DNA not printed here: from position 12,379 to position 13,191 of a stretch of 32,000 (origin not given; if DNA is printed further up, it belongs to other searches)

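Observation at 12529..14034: Minimal HINT-toxin protein plus downstream immunity-like gene: a stripped-down polymorphic-toxin cassette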

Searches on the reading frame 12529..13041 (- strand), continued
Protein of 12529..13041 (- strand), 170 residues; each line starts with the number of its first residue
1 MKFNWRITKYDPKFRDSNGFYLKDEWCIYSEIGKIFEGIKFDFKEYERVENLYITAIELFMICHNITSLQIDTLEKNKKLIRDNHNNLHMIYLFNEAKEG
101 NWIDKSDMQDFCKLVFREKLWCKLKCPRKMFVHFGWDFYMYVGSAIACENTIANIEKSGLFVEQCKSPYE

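Call 68: search_protein_families(library=pfam, proteins=[L056:3271-5982:+, L072:5356-5988:+, L072:2213-2971:+, L072:6859-7470:+, L031:110-1291:+, L031:2162-2842:+, L019:39-1127:+, L018:1238-2530:+, L072:9803-11119:+], max_evalue=0.001)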
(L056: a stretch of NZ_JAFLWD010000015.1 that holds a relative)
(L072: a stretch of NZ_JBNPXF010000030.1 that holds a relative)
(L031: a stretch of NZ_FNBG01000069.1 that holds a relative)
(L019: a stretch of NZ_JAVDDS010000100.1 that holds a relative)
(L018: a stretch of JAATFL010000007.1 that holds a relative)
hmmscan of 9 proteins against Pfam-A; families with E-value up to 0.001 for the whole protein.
L056:3271-5982:+ (904 aa): 2 families
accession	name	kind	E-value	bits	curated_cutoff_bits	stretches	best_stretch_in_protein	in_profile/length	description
PF00330.25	Aconitase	-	6.2e-159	530.3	28.7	1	75-573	11-463/463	Aconitase family (aconitate hydratase)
PF00694.25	Aconitase_C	-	5.4e-43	146.9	22.8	1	703-830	3-130/131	Aconitase C-terminal domain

L072:5356-5988:+ (211 aa): 2 families
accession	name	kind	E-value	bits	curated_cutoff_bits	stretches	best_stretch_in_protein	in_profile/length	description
PF15526.11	Ntox21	-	6.2e-30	103.8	25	1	145-211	2-71/71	Novel toxin 21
PF14449.11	PT-TG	-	0.00012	22.4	23.5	1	47-104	3-62/68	Pre-toxin TG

L072:2213-2971:+ (253 aa): 2 families
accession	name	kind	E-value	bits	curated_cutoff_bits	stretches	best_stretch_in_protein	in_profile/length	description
PF00092.34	VWA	-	9.1e-08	33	23.8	1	4-126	47-171/174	von Willebrand factor type A domain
PF06707.17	DUF1194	-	0.00073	19.3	27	0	29-104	91-163/206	Protein of unknown function (DUF1194)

L072:6859-7470:+ (204 aa): 0 families

L031:110-1291:+ (394 aa): 2 families
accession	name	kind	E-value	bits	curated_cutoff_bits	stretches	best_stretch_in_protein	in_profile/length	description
PF05593.20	RHS_repeat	-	5e-05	24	22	0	80-112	2-31/38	RHS Repeat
PF24494.1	DUF7587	-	7.8e-05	23.3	27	1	294-391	45-139/146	Domain of unknown function (DUF7587)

L031:2162-2842:+ (227 aa): 1 family
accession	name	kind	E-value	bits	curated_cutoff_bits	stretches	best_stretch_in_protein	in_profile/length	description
PF15526.11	Ntox21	-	5.8e-21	75.1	25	1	159-226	1-70/71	Novel toxin 21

L019:39-1127:+ (363 aa): 1 family
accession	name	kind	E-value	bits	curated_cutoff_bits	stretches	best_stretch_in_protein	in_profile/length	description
PF15526.11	Ntox21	-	7.5e-29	100.4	25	1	297-363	2-71/71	Novel toxin 21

L018:1238-2530:+ (431 aa): 1 family
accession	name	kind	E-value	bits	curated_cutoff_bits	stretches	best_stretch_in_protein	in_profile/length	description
PF17957.7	Big_7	-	4.8e-18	66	24.1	3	205-272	2-66/70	Bacterial Ig domain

L072:9803-11119:+ (439 aa): 2 families
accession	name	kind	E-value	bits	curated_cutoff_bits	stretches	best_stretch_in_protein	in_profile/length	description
PF00092.34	VWA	-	1.3e-11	45.5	23.8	1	131-311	2-169/174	von Willebrand factor type A domain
PF13519.12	VWA_2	-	9.2e-10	39.5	27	1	133-252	3-106/107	von Willebrand factor type A domain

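Call 81: search_protein_families(library=padloc, proteins=[window:12529-13041:-], max_evalue=0.01)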
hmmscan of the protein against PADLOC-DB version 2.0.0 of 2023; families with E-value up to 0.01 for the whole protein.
window:12529-13041:- (170 aa): 0 families

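Call 82: search_protein_families(library=phrogs, proteins=[window:12529-13041:-], max_evalue=0.01)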
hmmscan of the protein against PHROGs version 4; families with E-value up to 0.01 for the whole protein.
window:12529-13041:- (170 aa): 0 families
